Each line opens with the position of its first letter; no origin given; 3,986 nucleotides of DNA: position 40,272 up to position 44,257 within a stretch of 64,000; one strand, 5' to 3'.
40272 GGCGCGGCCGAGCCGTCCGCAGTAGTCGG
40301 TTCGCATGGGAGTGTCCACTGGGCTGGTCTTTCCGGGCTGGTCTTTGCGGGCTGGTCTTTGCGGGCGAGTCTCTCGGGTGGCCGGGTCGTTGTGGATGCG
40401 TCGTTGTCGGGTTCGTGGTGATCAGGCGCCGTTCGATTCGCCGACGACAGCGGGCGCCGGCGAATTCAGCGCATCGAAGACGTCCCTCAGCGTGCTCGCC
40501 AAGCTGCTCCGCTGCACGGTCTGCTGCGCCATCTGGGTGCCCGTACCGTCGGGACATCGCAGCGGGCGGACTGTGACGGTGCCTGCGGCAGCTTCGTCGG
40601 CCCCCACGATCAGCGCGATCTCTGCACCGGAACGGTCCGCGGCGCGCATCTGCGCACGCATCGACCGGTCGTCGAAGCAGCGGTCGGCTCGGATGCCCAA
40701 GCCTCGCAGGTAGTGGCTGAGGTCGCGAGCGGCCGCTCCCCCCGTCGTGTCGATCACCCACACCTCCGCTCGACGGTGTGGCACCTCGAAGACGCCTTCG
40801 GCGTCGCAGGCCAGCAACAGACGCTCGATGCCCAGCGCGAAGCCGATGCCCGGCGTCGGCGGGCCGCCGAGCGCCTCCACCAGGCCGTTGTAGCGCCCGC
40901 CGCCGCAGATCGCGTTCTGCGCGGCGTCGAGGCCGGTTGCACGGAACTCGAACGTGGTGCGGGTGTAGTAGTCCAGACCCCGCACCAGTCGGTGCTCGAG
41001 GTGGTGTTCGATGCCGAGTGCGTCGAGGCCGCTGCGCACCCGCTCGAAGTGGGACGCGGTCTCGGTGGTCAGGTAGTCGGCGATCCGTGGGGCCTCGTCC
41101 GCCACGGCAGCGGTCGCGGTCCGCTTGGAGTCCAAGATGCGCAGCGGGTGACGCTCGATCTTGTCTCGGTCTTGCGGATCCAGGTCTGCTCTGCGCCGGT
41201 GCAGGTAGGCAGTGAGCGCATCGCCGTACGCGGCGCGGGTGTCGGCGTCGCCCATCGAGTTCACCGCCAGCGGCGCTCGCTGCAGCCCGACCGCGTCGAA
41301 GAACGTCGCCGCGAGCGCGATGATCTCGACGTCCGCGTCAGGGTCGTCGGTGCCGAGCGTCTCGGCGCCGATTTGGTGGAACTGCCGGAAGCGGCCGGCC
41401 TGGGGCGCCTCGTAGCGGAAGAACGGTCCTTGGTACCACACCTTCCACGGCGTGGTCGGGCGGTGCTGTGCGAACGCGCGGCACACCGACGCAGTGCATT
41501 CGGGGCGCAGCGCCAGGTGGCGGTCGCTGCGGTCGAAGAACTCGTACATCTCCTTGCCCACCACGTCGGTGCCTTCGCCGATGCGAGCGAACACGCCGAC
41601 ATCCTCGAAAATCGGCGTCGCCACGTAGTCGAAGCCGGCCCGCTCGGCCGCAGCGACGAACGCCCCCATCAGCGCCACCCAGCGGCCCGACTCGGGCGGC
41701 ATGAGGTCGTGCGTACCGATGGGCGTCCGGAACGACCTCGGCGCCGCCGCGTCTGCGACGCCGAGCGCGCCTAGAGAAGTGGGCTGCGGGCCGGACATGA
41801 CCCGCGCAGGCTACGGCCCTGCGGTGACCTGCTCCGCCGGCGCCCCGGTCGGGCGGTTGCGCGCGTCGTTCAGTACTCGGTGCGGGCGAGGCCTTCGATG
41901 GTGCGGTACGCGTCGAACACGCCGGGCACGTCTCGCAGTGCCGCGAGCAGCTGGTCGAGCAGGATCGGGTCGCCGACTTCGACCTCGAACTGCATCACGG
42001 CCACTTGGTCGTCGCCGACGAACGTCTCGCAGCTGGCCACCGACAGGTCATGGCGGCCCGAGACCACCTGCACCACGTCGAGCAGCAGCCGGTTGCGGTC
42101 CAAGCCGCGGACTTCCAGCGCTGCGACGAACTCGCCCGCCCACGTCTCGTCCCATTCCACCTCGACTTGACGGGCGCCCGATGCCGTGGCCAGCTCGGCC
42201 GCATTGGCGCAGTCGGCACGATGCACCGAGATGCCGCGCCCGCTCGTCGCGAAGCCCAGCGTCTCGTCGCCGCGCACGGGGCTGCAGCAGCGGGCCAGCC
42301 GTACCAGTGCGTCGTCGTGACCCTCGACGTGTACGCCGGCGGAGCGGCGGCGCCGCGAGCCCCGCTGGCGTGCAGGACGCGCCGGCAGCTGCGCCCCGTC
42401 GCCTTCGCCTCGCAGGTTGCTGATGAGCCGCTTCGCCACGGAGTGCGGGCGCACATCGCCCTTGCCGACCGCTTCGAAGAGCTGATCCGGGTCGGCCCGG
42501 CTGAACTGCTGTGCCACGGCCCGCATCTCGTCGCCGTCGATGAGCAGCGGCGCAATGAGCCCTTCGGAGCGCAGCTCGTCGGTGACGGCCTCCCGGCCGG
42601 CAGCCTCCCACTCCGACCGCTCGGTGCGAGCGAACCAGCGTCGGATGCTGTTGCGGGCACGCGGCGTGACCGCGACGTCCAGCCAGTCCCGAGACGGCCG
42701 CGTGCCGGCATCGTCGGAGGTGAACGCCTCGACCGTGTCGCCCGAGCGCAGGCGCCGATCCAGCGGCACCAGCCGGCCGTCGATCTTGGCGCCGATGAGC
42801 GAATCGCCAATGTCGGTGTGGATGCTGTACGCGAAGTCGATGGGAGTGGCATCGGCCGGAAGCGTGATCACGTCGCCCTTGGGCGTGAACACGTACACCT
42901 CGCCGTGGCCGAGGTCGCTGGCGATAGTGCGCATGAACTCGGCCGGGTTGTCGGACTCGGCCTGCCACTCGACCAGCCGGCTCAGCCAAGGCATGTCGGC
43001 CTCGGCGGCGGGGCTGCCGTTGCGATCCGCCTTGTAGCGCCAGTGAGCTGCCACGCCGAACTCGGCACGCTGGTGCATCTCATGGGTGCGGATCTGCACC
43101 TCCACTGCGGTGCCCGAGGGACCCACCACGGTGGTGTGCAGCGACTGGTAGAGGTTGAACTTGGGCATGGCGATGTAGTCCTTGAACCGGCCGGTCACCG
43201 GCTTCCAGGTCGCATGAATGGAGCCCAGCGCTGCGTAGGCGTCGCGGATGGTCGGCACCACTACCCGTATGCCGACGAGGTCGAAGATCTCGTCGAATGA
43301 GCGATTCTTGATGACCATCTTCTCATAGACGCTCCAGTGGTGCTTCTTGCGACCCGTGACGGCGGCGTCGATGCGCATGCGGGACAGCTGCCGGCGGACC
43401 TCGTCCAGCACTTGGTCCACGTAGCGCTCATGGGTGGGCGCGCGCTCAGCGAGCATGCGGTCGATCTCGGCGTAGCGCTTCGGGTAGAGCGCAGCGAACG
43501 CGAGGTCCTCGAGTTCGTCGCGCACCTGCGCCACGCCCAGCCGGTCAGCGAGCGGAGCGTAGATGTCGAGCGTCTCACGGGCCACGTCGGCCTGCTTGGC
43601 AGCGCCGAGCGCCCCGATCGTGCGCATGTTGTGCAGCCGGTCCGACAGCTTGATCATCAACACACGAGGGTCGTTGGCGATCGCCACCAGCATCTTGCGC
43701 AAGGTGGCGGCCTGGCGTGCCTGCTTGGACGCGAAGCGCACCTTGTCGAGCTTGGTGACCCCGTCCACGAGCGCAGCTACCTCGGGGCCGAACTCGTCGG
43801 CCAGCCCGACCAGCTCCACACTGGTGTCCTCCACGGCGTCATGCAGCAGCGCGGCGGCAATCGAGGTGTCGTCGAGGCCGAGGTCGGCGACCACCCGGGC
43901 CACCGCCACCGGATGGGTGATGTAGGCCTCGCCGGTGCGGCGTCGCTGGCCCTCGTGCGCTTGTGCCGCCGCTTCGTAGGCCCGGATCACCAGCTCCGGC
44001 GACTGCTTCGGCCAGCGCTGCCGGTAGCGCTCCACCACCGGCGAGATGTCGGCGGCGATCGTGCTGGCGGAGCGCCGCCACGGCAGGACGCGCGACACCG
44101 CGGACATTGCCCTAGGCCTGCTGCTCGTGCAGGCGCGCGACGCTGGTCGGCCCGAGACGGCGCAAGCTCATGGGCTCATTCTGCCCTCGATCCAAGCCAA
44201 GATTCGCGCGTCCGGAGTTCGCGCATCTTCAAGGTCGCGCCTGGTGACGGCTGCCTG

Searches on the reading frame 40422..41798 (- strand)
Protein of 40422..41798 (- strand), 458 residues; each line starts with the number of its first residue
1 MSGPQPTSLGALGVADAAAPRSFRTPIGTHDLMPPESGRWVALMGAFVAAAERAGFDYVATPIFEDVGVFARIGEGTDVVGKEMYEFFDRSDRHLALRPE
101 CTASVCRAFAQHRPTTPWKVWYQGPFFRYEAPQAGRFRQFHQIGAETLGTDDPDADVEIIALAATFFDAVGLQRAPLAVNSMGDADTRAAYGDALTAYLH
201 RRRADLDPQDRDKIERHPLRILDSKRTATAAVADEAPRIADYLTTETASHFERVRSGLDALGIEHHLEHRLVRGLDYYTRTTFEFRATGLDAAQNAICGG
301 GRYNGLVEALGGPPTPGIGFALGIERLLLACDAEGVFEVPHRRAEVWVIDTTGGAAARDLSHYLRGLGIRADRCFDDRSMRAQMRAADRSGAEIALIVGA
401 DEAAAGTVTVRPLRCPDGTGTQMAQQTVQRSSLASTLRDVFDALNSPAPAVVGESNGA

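Call 32: search_protein_families(library=pfam, proteins=[window:40422-41798:-], max_evalue=0.001)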
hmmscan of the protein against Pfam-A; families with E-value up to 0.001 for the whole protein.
window:40422-41798:- (458 aa): 3 families
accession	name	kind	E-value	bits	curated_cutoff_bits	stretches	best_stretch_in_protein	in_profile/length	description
PF13393.11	tRNA-synt_His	-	1.8e-44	152.7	25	1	28-327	1-308/308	Histidyl-tRNA synthetase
PF00587.30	tRNA-synt_2b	-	3.9e-14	53.5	29.3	1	85-330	1-174/179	tRNA synthetase class II core domain (G, H, P, S and T)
PF03129.25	HGTP_anticodon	-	5.2e-10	39.8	21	1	356-438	17-92/94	Anticodon binding domain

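Call 33: search_protein_families(library=padloc, proteins=[window:40422-41798:-], max_evalue=0.01)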
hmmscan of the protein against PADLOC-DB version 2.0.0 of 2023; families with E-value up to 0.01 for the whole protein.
window:40422-41798:- (458 aa): 0 families

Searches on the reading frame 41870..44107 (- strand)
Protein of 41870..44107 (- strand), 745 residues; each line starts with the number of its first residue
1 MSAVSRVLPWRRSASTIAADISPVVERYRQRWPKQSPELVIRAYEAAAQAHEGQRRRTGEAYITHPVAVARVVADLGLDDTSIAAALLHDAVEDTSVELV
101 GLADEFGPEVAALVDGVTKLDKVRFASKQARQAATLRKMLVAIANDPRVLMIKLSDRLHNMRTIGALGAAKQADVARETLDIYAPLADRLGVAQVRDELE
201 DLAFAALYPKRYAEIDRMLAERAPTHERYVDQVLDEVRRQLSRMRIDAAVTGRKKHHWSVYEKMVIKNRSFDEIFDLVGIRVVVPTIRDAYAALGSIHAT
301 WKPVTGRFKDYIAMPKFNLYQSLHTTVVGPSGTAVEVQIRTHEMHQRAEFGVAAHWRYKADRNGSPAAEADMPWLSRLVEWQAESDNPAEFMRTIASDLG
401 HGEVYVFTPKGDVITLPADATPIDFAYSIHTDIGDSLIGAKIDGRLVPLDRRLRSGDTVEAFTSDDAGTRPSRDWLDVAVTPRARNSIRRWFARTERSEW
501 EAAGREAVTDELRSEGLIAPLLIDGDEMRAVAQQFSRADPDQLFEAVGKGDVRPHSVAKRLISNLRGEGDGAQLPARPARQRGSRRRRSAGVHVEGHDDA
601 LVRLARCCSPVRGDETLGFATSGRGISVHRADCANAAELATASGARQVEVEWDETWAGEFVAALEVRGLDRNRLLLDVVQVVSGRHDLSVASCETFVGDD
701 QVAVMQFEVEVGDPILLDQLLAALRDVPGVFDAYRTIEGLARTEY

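Call 32: search_protein_families(library=pfam, proteins=[window:41870-44107:-], max_evalue=0.001)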
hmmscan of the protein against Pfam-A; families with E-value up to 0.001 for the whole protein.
window:41870-44107:- (745 aa): 6 families
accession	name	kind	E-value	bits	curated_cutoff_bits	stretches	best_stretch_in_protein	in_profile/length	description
PF13328.12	HD_4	-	1.8e-48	164.6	27.2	1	43-192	1-155/156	HD domain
PF04607.23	RelA_SpoT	-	6.1e-40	136.5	27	1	252-361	1-111/113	Region found in RelA / SpoT proteins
PF02824.27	TGS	-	1.6e-21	76.5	22.2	1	404-461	1-58/60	TGS domain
PF13291.12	ACT_4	-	6.3e-12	46.4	27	1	658-735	3-80/80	ACT domain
PF19296.4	RelA_AH_RIS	-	9.9e-08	32.7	23.8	1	478-570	3-91/185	RelA/SpoT, AH and RIS domains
PF01966.28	HD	-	9.9e-08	32.7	22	1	62-161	1-116/116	HD domain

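Call 33: search_protein_families(library=padloc, proteins=[window:41870-44107:-], max_evalue=0.01)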
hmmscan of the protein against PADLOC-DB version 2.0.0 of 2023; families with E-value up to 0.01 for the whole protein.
window:41870-44107:- (745 aa): 1 family
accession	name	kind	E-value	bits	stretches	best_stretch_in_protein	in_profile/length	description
PDLC04999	PDC-S33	-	9.2e-15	52.9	1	225-346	43-173/349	-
